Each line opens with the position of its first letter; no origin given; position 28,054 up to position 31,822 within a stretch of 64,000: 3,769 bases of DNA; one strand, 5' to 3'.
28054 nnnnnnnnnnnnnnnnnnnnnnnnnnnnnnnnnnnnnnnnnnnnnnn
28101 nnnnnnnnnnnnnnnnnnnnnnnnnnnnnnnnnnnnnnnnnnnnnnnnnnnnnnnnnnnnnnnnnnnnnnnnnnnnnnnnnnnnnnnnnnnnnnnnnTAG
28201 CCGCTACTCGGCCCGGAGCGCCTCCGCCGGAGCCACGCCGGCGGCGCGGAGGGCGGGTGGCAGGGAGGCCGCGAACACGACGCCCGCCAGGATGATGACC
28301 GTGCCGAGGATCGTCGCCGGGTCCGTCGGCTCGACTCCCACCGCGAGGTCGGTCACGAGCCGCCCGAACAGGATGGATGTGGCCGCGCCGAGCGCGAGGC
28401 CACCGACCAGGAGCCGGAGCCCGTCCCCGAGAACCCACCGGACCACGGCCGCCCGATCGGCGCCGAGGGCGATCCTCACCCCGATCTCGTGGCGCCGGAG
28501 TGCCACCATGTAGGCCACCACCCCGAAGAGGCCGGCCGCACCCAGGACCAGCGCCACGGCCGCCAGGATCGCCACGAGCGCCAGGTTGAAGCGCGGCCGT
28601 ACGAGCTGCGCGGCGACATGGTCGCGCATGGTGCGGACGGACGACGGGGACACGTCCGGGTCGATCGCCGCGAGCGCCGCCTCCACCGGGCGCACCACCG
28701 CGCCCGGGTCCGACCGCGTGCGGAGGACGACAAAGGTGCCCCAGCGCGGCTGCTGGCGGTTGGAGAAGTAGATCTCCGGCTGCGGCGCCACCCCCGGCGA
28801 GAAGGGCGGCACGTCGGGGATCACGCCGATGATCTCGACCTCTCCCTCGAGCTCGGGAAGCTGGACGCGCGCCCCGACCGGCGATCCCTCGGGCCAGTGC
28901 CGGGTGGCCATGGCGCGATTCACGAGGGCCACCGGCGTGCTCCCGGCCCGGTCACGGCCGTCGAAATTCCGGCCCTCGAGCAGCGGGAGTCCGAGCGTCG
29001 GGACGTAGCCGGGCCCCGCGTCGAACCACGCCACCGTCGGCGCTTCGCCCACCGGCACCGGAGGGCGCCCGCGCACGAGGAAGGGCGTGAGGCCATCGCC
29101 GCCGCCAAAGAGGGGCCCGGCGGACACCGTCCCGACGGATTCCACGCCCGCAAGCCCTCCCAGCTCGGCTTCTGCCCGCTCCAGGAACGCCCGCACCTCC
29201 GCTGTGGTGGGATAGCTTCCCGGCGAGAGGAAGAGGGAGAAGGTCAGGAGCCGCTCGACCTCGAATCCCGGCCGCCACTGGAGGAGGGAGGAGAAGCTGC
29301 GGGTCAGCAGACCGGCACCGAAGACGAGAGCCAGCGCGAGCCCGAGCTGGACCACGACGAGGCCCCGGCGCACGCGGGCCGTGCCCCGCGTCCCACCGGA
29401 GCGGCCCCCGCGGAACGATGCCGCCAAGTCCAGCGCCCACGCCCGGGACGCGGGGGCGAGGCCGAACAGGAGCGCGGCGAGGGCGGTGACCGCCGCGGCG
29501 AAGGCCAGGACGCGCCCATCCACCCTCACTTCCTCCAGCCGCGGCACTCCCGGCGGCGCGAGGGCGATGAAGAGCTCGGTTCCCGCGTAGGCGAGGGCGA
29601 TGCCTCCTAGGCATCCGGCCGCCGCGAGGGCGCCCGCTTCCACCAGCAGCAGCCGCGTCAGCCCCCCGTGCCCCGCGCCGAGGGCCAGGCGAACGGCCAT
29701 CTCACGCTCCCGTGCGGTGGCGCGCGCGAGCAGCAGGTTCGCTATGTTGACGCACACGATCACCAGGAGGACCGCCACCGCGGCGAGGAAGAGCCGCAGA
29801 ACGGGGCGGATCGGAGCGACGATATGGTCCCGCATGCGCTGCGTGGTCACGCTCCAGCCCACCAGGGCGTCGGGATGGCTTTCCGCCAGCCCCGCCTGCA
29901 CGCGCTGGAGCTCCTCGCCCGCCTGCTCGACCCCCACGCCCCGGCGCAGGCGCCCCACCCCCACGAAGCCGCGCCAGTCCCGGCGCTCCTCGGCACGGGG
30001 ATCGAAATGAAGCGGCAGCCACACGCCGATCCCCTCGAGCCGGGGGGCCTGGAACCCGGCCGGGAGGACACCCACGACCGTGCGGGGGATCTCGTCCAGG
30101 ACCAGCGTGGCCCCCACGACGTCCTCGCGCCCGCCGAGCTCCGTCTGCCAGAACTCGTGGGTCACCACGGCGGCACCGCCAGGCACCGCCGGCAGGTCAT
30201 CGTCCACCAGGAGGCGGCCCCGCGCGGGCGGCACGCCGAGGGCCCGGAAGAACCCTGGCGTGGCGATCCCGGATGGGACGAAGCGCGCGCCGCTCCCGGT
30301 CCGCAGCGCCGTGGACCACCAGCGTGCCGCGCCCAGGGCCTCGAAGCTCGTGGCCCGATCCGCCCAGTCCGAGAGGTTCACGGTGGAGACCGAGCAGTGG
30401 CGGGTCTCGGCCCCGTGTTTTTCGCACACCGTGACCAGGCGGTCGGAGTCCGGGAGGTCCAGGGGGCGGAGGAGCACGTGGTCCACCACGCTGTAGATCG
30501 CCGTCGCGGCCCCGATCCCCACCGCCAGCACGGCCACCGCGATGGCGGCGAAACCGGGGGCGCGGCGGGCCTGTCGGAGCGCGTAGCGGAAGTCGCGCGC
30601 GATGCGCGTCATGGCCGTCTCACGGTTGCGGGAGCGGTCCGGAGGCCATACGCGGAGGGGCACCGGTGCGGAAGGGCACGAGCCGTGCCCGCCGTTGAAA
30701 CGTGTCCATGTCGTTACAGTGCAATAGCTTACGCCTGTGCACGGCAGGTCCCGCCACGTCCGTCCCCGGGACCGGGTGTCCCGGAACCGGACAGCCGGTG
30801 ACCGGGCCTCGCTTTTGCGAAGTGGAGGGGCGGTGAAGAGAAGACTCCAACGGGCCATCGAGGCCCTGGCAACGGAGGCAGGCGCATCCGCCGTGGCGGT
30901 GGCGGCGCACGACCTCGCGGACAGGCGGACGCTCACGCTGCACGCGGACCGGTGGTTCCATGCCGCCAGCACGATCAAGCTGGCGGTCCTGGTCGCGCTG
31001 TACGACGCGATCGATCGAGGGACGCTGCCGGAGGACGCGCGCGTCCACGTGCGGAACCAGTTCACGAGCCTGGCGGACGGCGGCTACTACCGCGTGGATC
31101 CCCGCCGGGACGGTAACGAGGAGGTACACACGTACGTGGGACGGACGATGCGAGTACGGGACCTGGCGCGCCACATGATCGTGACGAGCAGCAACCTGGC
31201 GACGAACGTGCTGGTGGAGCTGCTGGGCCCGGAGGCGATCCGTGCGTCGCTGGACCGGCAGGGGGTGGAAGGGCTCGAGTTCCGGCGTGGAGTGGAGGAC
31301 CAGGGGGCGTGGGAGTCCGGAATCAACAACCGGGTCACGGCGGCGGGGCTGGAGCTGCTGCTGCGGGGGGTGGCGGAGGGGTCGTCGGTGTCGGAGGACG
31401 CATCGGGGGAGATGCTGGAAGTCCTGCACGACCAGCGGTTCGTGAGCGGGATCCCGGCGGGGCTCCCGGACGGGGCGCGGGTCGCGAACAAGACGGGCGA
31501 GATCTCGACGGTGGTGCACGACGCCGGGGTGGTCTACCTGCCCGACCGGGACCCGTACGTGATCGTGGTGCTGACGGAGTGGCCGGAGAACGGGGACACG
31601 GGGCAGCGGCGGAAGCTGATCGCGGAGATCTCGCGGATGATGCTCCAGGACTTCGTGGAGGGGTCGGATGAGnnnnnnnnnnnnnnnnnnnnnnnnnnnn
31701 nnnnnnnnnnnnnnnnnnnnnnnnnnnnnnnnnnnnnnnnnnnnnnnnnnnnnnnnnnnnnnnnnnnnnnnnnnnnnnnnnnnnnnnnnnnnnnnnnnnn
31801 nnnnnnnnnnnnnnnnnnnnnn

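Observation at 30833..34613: Coupled operon of two apparently cytoplasmic D,D-peptidase-fold proteins plus a ligase-like unknown, followed by a secreted HExxH protein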

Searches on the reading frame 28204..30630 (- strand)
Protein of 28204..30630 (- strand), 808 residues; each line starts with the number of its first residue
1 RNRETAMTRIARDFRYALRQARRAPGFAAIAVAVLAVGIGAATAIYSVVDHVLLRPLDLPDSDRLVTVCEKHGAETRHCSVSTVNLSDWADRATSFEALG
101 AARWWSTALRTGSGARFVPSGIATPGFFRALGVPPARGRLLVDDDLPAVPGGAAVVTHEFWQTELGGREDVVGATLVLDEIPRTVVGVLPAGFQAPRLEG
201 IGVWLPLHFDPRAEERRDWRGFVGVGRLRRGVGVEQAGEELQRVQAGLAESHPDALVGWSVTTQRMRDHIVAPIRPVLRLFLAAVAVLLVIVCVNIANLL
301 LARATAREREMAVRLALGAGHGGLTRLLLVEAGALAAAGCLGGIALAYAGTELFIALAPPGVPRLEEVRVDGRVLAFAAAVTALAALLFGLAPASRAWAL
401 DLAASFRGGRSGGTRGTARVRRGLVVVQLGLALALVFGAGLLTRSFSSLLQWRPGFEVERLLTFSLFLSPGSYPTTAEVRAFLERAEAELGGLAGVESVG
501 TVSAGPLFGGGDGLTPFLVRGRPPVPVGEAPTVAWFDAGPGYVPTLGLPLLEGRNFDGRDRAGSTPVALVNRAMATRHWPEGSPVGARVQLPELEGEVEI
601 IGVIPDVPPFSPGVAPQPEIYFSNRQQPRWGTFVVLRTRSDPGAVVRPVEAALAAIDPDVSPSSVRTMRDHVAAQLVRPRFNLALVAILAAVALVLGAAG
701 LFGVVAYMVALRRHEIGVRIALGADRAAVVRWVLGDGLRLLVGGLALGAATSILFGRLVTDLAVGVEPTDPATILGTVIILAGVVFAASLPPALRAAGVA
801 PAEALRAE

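Call 16: search_protein_families(library=pfam, proteins=[window:28204-30630:-], max_evalue=0.001)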
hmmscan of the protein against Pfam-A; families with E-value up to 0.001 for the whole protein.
window:28204-30630:- (808 aa): 2 families
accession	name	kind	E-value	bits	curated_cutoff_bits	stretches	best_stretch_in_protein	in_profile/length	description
PF12704.14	MacB_PCD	-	4.7e-27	96.1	27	2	29-243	2-206/207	MacB-like periplasmic core domain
PF02687.27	FtsX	-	1.5e-16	60.9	25.5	2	688-798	2-117/120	FtsX-like permease C-terminal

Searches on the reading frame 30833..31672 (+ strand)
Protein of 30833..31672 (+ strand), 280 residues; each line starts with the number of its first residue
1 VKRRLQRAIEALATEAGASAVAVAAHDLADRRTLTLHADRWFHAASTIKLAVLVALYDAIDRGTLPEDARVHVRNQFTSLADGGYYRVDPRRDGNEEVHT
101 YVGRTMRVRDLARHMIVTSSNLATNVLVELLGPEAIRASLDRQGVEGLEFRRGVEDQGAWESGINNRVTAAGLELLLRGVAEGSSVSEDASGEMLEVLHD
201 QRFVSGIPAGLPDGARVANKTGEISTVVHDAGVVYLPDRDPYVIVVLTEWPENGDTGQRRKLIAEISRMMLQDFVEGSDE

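Call 4: search_protein_families(library=pfam, proteins=[window:30833-31672:+], max_evalue=1)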
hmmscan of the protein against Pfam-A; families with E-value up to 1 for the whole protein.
window:30833-31672:+ (280 aa): 5 families
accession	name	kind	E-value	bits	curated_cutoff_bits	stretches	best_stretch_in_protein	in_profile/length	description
PF13354.11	Beta-lactamase2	-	6.9e-48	163.3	22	1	23-248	2-214/214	Beta-lactamase enzyme family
PF00144.29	Beta-lactamase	-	3.9e-09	36.6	27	2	19-115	13-103/329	Beta-lactamase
PF00768.25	Peptidase_S11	-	0.035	14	27.6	1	37-129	30-113/239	D-alanyl-D-alanine carboxypeptidase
PF13953.12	PapC_C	-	0.13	12.6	27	1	211-236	12-37/66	PapC C-terminal domain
PF10668.15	Phage_terminase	-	0.19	11.9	22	1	89-121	6-38/67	Phage terminase small subunit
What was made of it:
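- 30833..31675 (+): g1: leaderless PBP-A / class-A-beta-lactamase-like serine hydrolase, 280 aa. GTG start with a GGAGGGG Shine-Dalgarno sequence. Pfam Beta-lactamase2, 163 bits (call 4).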

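Call 5: search_protein_families(library=ncbifam, proteins=[window:30833-31672:+], max_evalue=1)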
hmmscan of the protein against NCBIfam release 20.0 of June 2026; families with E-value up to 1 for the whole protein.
window:30833-31672:+ (280 aa): 73 families (the best 25 are shown)
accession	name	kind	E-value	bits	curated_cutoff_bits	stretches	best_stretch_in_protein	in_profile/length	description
NF033103.1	bla_class_A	equivalog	8.7e-31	107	200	1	12-273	5-256/257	class A beta-lactamase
NF012099.1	SubclassA2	equivalog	1.1e-17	64.1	320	1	5-274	2-270/275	class A beta-lactamase, subclass A2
NF041445.1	blaRATA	exception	5e-13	48.8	660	1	9-271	32-296/302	RATA family class A beta-lactamase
NF000320.3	blaPEN-Bcc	equivalog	1e-12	48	540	1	8-274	44-299/300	PEN family class A beta-lactamase, Bcc-type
NF012167.0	classA_firm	exception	7.4e-12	45.3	427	1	97-273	74-253/255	class A beta-lactamase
NF000321.3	blaPEN-Bpc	exception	1.1e-11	44.4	580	1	100-273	117-293/295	PEN family class A beta-lactamase, Bpc-type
NF050797.1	blaCESS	exception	1.4e-11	44.2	525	1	35-237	65-257/296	CESS family extended-spectrum class A beta-lactamase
NF000447.2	bla-A_Chryseo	exception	1.2e-10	41.1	510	1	4-274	21-290/292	CGA/CIA family class A beta-lactamase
NF012156.1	blaP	exception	2e-10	40.2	660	1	21-272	61-300/307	class A beta-lactamase BlaP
NF041253.1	blaPenN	exception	3.9e-10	39.7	600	1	5-270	45-299/304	PEN-N family class A beta-lactamase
NF033099.1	bla_Exo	exception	1.7e-09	37.5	650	2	208-270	245-307/312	Exo family class A beta-lactamase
NF000232.1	lactamase_L2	exception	1.7e-09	37.5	540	1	15-226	52-253/303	L2 family extended-spectrum class A beta-lactamase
NF050809.1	blaCHA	exception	2.6e-09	37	575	1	7-274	38-294/295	CHA family extended-spectrum class A beta-lactamase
NF041143.1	blaPenA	exception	6.7e-09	35.4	640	1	12-268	50-295/302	PEN-A family class A beta-lactamase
NF012143.0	SHV_LEN_OKP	exception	1.3e-08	34.5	535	1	19-271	37-280/285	SHV/LEN/OKP family class A beta-lactamase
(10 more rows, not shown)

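Call 39: search_solved_structures(query=window:30833-31672:+, max_evalue=0.00001, show_alignments=2)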
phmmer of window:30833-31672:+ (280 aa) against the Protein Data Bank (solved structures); distinct sequences matched with E-value up to 0.00001: 131 (the best 60 are shown).
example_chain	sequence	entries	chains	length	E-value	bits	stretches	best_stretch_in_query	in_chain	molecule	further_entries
2j7v_A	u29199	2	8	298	1.4e-21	80.5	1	5-275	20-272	TLL2115 PROTEIN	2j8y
2j9o_A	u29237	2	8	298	1.9e-21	80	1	5-275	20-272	TLL2115 PROTEIN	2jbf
4hes_A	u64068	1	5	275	9.2e-18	68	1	89-276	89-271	Beta-lactamase class A-like protein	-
4ewf_A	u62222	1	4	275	1.3e-16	64.2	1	18-272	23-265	Beta-lactamase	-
4uhu_A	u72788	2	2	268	6.8e-13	52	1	16-274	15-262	GNCA LACTAMASE W229D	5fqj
6v4w_A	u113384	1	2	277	6.9e-13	52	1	6-269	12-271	Beta-lactamase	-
5fqm_A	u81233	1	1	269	7e-13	52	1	12-274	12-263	GNCA BETA LACTAMASE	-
4b88_A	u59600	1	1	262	1.3e-12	51.1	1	16-274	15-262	BETA-LACTAMASE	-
4c75_A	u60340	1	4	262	3.1e-12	49.8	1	17-271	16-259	BETA-LACTAMASE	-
4c6y_A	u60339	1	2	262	3.6e-12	49.6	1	18-273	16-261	BETA-LACTAMASE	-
5fqq_A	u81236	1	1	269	1.4e-11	47.7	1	16-274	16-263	GNCA4 LACTAMASE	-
6ty6_A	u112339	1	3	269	2.1e-11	47.1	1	16-272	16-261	Beta lactamase (GNCA4-2)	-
5fqi_A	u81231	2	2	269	2.4e-11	46.9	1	16-271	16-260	GNCA4 LACTAMASE W229D AND F290W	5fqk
6txd_A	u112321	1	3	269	6.6e-11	45.5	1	16-275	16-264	Beta lactamase (GNCA4-12)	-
6tww_A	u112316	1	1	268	7.3e-11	45.4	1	19-271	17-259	Beta-Lactamase (GNCA4)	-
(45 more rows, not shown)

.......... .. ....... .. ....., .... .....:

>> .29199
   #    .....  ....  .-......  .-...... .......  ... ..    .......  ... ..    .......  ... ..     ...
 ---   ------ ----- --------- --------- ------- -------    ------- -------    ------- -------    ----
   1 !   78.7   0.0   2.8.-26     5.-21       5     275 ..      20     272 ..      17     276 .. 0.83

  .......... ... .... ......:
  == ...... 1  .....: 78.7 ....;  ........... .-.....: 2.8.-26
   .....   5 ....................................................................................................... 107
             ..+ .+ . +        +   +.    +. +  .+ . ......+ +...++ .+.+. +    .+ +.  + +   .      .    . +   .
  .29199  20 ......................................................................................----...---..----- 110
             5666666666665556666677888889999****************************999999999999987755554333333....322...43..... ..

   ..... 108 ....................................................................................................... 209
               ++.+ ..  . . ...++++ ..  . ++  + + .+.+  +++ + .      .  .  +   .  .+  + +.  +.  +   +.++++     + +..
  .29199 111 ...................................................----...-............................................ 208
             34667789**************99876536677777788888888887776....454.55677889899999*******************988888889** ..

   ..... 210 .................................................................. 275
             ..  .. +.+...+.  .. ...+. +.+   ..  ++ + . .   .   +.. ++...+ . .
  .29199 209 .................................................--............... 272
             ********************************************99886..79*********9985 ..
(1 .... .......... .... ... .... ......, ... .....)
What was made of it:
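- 30833..31675 (+): Closest solved structure: Tll2115 PBP-A, E 1.4e-21 (call 39).
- Closest known: PBP-A. Same: PBP-A is the best PDB sequence match (E 1.4e-21; call 39).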

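Call 78: search_protein_families(library=padloc, proteins=[window:30833-31672:+], max_evalue=0.01)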
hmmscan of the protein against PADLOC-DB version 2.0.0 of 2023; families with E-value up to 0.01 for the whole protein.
window:30833-31672:+ (280 aa): 0 families
